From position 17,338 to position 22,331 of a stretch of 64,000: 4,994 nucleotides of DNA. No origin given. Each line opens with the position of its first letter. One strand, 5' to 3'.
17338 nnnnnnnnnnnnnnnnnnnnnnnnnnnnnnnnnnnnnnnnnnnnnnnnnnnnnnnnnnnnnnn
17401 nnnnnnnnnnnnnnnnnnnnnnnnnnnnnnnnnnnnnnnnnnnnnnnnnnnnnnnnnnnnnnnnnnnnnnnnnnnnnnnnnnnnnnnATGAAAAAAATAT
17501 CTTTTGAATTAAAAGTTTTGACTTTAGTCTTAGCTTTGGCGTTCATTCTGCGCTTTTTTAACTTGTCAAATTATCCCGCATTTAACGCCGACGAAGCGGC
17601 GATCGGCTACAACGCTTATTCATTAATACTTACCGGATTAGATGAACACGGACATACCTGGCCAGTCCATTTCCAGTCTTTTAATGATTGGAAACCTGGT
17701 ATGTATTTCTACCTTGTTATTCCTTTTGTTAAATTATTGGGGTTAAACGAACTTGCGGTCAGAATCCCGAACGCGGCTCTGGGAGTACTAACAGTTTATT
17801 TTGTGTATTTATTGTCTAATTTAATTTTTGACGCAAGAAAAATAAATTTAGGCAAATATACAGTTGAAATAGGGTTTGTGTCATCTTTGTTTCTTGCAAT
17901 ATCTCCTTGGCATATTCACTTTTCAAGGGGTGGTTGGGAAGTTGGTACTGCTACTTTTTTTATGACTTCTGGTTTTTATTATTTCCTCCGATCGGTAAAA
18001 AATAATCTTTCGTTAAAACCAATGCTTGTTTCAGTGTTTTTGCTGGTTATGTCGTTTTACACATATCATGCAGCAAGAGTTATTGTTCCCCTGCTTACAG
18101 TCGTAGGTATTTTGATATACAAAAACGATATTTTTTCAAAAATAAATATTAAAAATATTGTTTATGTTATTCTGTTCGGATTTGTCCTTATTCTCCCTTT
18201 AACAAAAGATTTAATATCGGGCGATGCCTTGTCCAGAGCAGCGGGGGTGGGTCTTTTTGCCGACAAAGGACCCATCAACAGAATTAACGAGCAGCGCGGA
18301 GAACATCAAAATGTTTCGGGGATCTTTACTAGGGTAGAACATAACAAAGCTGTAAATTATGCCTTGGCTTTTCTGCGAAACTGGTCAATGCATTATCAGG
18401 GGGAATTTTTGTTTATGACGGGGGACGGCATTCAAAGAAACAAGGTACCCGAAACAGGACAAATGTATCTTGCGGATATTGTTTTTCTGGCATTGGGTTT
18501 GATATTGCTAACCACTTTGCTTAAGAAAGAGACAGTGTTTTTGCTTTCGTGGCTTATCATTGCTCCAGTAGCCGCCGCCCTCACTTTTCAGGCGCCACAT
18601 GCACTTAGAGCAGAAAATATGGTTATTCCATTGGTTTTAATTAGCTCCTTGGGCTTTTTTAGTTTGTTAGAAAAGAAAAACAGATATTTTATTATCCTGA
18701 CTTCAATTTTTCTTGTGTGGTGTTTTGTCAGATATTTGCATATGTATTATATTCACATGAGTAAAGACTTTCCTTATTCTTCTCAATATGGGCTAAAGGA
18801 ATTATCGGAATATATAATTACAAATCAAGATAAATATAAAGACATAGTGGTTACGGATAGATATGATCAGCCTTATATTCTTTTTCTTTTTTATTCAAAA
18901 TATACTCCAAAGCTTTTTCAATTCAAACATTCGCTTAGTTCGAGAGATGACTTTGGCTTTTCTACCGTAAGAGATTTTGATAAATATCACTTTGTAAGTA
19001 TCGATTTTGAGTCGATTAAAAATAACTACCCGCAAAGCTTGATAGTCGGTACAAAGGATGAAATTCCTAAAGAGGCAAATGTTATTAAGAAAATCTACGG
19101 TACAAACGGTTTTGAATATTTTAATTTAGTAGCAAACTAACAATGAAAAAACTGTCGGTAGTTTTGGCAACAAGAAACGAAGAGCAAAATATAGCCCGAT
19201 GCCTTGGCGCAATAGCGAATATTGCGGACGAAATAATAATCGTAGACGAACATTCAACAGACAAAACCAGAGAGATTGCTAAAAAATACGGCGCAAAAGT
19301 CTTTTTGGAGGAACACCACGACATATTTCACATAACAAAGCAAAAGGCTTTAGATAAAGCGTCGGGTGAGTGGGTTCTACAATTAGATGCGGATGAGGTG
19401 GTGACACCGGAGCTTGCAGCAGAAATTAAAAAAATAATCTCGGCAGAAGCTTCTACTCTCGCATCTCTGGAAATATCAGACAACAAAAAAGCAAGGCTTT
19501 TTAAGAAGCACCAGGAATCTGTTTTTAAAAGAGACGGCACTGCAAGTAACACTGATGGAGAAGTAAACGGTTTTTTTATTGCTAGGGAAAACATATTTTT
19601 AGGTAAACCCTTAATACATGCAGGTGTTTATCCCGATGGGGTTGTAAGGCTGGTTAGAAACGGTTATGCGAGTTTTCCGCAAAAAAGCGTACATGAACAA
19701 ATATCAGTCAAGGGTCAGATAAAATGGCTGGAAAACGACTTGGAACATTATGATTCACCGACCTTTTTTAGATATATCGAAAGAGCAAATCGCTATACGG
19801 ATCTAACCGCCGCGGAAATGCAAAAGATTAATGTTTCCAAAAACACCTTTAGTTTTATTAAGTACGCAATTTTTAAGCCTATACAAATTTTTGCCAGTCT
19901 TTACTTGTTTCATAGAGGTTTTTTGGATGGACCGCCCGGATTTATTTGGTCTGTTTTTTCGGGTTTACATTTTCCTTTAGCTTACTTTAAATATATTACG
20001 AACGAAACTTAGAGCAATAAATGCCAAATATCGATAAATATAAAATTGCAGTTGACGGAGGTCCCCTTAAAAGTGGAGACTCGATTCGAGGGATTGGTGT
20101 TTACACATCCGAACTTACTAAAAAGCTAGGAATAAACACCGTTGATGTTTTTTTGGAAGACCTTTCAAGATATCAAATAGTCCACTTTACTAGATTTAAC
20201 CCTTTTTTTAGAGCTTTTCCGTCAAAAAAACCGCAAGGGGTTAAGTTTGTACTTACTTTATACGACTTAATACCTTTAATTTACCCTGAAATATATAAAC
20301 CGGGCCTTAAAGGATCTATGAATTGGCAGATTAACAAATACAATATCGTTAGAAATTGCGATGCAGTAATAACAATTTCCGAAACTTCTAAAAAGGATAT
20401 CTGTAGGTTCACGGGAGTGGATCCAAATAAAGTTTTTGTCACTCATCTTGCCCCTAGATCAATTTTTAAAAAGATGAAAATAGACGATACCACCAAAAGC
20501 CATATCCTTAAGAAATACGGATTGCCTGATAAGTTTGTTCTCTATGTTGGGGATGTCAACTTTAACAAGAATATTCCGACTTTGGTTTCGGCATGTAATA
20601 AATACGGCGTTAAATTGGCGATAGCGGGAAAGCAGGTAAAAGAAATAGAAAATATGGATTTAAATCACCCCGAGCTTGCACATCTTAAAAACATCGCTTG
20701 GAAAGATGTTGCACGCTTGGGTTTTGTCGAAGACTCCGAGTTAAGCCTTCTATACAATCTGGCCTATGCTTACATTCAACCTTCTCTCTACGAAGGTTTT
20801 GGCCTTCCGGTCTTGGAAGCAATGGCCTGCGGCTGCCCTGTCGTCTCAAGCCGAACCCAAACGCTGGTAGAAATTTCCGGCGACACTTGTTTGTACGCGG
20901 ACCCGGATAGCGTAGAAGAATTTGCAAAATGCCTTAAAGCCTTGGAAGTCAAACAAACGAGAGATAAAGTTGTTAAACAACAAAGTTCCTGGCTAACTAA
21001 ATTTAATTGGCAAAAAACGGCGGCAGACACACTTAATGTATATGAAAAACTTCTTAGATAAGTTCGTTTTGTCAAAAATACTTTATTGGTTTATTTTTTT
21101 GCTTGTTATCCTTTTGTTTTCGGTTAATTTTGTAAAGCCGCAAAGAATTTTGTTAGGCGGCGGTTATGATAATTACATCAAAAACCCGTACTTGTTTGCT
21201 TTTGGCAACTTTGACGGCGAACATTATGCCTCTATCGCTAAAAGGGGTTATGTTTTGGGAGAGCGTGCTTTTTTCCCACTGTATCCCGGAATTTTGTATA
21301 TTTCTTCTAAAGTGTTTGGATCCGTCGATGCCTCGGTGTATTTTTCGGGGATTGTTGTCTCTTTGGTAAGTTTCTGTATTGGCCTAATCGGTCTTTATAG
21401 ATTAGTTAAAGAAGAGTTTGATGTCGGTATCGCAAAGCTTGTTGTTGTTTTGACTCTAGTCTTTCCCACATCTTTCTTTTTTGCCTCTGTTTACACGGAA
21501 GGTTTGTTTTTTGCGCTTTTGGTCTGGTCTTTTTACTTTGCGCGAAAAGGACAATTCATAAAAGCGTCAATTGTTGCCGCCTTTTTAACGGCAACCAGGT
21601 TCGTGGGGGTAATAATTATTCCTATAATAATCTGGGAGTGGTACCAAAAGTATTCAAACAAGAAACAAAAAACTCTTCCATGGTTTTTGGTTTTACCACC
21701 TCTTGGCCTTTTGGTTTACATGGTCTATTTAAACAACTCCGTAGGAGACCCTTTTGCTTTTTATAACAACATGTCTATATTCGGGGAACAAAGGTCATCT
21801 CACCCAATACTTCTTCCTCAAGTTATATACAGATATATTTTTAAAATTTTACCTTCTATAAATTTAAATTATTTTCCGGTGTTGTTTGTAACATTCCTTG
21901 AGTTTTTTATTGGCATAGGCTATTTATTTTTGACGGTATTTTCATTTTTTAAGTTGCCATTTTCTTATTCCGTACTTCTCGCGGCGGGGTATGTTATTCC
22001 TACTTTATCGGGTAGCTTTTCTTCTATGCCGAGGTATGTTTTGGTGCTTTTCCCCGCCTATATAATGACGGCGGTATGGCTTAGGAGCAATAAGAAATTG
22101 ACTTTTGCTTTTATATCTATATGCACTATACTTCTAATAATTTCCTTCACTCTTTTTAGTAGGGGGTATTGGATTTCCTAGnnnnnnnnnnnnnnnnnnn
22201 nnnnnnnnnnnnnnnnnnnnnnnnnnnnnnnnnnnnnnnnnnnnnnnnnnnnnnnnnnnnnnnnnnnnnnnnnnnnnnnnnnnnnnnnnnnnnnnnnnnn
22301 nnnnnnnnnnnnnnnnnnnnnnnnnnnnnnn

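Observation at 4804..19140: Tandem array of seven PMT/ArnT-like GT-C glycosyltransferase paralogs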

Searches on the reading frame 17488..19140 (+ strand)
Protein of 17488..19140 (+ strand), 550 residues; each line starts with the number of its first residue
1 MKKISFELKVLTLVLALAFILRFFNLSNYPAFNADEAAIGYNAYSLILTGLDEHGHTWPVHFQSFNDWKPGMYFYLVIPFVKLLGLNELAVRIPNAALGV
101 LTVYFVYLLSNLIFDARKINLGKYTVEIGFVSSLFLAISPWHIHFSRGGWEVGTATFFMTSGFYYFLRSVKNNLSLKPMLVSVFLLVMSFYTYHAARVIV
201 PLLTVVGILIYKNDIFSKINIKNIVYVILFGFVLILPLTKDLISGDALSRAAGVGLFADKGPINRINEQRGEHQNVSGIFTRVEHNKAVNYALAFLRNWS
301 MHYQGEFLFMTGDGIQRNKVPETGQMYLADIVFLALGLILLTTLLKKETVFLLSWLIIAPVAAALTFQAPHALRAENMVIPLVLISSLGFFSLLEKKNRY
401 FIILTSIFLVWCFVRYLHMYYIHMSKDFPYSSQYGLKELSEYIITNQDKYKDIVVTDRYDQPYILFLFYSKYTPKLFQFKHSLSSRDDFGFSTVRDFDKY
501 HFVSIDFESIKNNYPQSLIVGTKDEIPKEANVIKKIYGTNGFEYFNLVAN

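Call 4: search_protein_families(library=pfam, proteins=[window:17488-19140:+], max_evalue=0.01)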
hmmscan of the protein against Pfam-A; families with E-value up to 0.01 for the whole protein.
window:17488-19140:+ (550 aa): 1 family
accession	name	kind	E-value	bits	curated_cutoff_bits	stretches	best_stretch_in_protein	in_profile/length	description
PF13231.12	PMT_2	-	3.2e-05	24.6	26.1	1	69-237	2-156/160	Dolichyl-phosphate-mannose-protein mannosyltransferase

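Call 5: search_protein_families(library=ncbifam, proteins=[window:17488-19140:+], max_evalue=0.01)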
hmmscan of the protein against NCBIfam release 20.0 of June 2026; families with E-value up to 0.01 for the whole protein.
window:17488-19140:+ (550 aa): 0 families

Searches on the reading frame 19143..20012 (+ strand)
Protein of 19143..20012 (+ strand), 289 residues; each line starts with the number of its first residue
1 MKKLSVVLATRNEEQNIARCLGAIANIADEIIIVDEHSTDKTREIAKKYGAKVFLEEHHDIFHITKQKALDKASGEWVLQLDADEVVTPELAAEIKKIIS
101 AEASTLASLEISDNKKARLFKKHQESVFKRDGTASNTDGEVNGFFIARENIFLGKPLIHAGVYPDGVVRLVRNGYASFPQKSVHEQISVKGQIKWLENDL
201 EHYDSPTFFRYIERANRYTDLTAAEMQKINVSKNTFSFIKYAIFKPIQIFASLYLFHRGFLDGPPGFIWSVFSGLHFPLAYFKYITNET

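Call 9: search_protein_families(library=pfam, proteins=[window:19143-20012:+], max_evalue=0.001)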
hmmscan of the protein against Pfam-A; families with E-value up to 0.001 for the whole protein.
window:19143-20012:+ (289 aa): 2 families
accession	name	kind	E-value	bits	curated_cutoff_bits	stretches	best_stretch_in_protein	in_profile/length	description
PF00535.33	Glycos_transf_2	-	5e-20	72.5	23.3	1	5-124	1-128/168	Glycosyl transferase family 2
PF13704.12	Glyco_tranf_2_4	-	2.3e-08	34.9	27.5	1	11-88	1-85/98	Glycosyl transferase family 2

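Call 34: search_protein_families(library=ncbifam, proteins=[window:19143-20012:+], max_evalue=0.001)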
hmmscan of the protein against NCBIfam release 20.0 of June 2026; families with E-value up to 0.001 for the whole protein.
window:19143-20012:+ (289 aa): 12 families
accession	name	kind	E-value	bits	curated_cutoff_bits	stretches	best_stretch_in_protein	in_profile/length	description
TIGR04195.1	S_glycosyl_SunS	equivalog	1.6e-12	47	350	1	9-98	64-154/421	SunS family peptide S-glycosyltransferase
TIGR04283.1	glyco_like_mftF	equivalog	1.8e-12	47.4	182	1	4-118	1-116/221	TIGR04283 family arsenosugar biosynthesis glycosyltransferase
NF010496.0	PRK13915.1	equivalog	1.1e-09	37.9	262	1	2-58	31-93/307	glucosyl-3-phosphoglycerate synthase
NF007482.0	PRK10073.1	equivalog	2.3e-09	36.7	423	1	2-101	6-112/334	glycosyltransferase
TIGR04182.1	glyco_TIGR04182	equivalog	1.2e-08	34.7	325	1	5-95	3-93/293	S-layer glycoprotein N-glycosyltransferase AglJ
NF041875.1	EPS_EpsD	equivalog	6.7e-08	32.3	370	1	4-108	1-113/325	exopolysaccharide biosynthesis glycosyltransferase EpsD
NF045692.1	OglycostaseCruG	equivalog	2.2e-07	30.2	600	1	2-109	41-162/386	2'-O-glycosyltransferase CruG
NF041391.1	DPhHxTase_Halo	equivalog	1.4e-06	27.4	375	1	9-96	2-90/213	dolichyl-phosphate hexose transferase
NF038302.1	EPS_HpsE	equivalog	2.2e-06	26.9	300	1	4-95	3-107/307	hormogonium polysaccharide biosynthesis glycosyltransferase HpsE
NF047683.1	TeichurnBiosyTuaG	equivalog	3e-06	27.1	400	1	4-116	8-130/252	teichuronic acid biosynthesis protein TuaG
NF050050.1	ProtGlycPglI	equivalog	2.3e-05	23.9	500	1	1-102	1-112/306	GalNAc(5)-diNAcBac-PP-undecaprenol beta-1,3-glucosyltransferase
NF053739.1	GlytfEpsEBac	equivalog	0.00029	19.9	450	1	3-89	2-97/265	glycosyltransferase EpsE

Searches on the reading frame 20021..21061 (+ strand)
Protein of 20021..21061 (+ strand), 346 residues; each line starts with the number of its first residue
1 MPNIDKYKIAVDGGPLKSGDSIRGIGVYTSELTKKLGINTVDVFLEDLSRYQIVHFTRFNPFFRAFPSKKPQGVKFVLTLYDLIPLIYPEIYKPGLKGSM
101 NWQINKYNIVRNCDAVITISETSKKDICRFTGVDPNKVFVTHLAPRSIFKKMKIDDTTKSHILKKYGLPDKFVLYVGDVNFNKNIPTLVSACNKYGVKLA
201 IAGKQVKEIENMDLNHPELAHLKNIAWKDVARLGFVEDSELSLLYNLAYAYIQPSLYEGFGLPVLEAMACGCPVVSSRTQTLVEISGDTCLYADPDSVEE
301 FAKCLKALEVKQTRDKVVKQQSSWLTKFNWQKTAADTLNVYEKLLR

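Call 9: search_protein_families(library=pfam, proteins=[window:20021-21061:+], max_evalue=0.001)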
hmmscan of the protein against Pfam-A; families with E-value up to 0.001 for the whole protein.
window:20021-21061:+ (346 aa): 5 families
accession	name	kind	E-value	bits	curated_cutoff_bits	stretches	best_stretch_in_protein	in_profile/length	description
PF00534.26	Glycos_transf_1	-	6.7e-23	81.5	26.4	1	169-316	14-164/172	Glycosyl transferases group 1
PF13692.12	Glyco_trans_1_4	-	1.9e-20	74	27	1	172-308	3-139/142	Glycosyl transferases group 1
PF13439.12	Glyco_transf_4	-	2.1e-09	38.1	28.5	1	48-142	71-163/170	Glycosyltransferase Family 4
PF13524.12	Glyco_trans_1_2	-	3.4e-07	30.8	25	1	193-337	11-142/144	Glycosyl transferase-like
PF20706.3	GT4-conflict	-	1.8e-05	24.4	26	1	228-279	261-313/385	Family 4 Glycosyltransferase in conflict systems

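Call 79: search_protein_families(library=ncbifam, proteins=[window:20021-21061:+], max_evalue=0.0001)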
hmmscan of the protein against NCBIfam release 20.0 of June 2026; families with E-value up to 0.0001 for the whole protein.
window:20021-21061:+ (346 aa): 18 families
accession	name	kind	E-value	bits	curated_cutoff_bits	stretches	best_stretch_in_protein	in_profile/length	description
TIGR02149.1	glgA_Coryne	subfamily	2e-24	86.5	302.4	1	37-344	69-390/391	glycogen synthase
TIGR04047.1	MSMEG_0565_glyc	hypoth_equivalog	2e-24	86.4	259.85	1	110-342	136-372/373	MSMEG_0565 family glycosyltransferase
TIGR03449.1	mycothiol_MshA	equivalog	2.9e-16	59.4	462.5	1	102-344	154-403/406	D-inositol-3-phosphate glycosyltransferase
TIGR04157.1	glyco_rSAM_CFB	subfamily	1.3e-14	54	400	1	106-289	163-342/406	TIGR04157 family glycosyltransferase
NF038295.1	EPS_HpsP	equivalog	9.6e-13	47.9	550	1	156-345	191-388/388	hormogonium polysaccharide biosynthesis glycosyltransferase HpsP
NF041010.1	glycosy_Agl16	equivalog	1.4e-12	47.2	575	1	105-344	126-351/352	glycosylation protein Agl16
NF053787.1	GlcN_PG_synth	equivalog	2.8e-12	46.2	480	1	165-345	190-360/361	N-acetylglucosaminyl phosphatidylglycerol synthase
TIGR03999.1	thiol_BshA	equivalog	1.7e-10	40.4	273.7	1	106-345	139-374/375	N-acetyl-alpha-D-glucosaminyl L-malate synthase BshA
NF047684.1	TeichurnBiosyTuaC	equivalog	2.6e-09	36.5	550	1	76-345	135-390/391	teichuronic acid biosynthesis protein TuaC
NF041876.1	EPS_EpsE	equivalog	3.3e-08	33.2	400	1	194-321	243-371/389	exopolysaccharide biosynthesis GT4 family glycosyltransferase EpsE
TIGR03088.1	stp2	hypoth_equivalog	1.2e-07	31.1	409.05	1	237-345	262-374/374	TIGR03088 family PEP-CTERM/XrtA system glycosyltransferase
TIGR02470.1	sucr_synth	equivalog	1.6e-07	29.8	810.4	1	249-314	645-712/784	sucrose synthase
NF053513.1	Gtran_IagA_BgsA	equivalog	2.6e-06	26.7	460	1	111-345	104-332/333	LTA glycolipid anchor biosynthesis glycosyltransferase, IagA/BgsA family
TIGR04063.1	stp3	hypoth_equivalog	2.9e-06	26.4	442.05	1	108-345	153-396/397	TIGR04063 family PEP-CTERM/XrtA system glycosyltransferase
NF007396.0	PRK09922.1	equivalog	7.1e-06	25.1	385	1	106-312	129-327/361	lipopolysaccharide 1,6-galactosyltransferase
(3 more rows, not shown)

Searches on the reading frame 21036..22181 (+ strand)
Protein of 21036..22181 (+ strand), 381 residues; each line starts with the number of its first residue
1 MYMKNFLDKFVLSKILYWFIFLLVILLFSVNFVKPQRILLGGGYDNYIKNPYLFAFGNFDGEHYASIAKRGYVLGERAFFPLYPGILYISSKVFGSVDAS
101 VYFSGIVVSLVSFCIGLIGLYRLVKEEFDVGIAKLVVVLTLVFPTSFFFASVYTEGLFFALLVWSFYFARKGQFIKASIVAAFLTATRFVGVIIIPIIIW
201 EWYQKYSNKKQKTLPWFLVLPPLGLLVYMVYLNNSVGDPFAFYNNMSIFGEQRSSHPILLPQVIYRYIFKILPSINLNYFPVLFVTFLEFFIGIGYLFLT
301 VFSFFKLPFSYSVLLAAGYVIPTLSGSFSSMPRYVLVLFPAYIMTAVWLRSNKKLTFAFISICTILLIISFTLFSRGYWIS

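Call 9: search_protein_families(library=pfam, proteins=[window:21036-22181:+], max_evalue=0.001)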
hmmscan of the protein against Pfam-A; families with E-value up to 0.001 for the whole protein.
window:21036-22181:+ (381 aa): 0 families

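Call 33: search_protein_families(library=pfam, proteins=[window:21036-22181:+], max_evalue=1)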
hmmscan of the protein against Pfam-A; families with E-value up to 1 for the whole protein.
window:21036-22181:+ (381 aa): 0 families

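Call 47: find_homologous_proteins(query=window:21036-22181:+)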
Query window:21036-22181:+ (381 aa): 997 proteins with E <= 0.001 among 8000 candidates; the best 120 are listed.
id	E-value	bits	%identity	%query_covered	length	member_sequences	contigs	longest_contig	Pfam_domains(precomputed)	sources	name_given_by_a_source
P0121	6.8e-241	818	100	100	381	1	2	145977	-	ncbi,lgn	-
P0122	1.2e-117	412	55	99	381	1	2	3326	-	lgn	-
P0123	1.3e-116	408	53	99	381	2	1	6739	-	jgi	-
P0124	5.2e-116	407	55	96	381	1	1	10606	-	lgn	-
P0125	1.0e-114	402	54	99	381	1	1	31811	-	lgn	-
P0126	3.0e-114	401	54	96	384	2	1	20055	-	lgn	-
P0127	7.0e-114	399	53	99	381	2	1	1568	-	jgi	-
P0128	7.1e-114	399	54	98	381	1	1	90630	PF04188.19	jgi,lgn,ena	-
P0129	1.1e-113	399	54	98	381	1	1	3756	PF04188.19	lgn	-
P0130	5.3e-113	397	54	100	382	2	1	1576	-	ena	-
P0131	2.7e-112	394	54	96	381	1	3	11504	-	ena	-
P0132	3.0e-111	391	55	94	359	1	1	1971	PF04188.19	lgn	-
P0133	1.1e-108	382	52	99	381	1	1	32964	-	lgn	-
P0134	3.4e-108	381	51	98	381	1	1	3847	-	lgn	-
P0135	7.9e-108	380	52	98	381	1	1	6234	-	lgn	-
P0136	8.1e-108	380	53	100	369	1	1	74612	PF04188.19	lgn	-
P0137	1.1e-107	379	51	99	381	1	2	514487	PF04188.19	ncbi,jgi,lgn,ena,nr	ncbi:MAG TPA: mannosyltransferase family protein [Patescibacteria group bacterium]|nr:mannosyltransf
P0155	1.2e-103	366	49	98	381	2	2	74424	PF04188.19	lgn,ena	-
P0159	6.6e-103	363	50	98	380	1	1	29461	PF04188.19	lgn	-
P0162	1.0e-102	363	50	98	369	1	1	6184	PF04188.19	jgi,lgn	jgi:Gpi18-like mannosyltransferase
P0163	1.2e-102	363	49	100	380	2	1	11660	PF04188.19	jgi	-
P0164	1.2e-102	363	49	99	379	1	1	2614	PF04188.19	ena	-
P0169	1.2e-101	359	48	100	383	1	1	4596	PF04188.19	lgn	-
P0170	1.4e-101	359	51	98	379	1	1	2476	PF04188.19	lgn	-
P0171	3.1e-101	358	50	98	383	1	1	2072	PF04188.19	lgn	-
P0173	1.0e-100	356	49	98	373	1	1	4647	PF04188.19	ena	-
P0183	5.1e-100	354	50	96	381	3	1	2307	PF04188.19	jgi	jgi:hypothetical protein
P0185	6.0e-100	354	52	99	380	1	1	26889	PF04188.19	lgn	-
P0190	1.8e-99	352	48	99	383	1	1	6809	PF04188.19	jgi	-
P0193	3.1e-99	351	49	98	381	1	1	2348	PF04188.19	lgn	-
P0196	6.7e-99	350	49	100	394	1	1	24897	PF04188.19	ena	-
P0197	1.1e-98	349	51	99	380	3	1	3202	PF04188.19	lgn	-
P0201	1.9e-98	349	51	99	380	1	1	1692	PF04188.19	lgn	-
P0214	4.5e-97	344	48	98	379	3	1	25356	PF04188.19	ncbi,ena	-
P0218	8.0e-97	343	48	100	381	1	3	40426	PF04188.19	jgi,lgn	jgi:Gpi18-like mannosyltransferase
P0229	4.0e-96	341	48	100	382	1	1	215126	PF04188.19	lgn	-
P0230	1.0e-95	340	49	98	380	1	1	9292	PF04188.19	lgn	-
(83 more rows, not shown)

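Call 79: search_protein_families(library=ncbifam, proteins=[window:21036-22181:+], max_evalue=0.0001)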
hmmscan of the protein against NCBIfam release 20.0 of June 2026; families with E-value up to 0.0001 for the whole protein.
window:21036-22181:+ (381 aa): 0 families
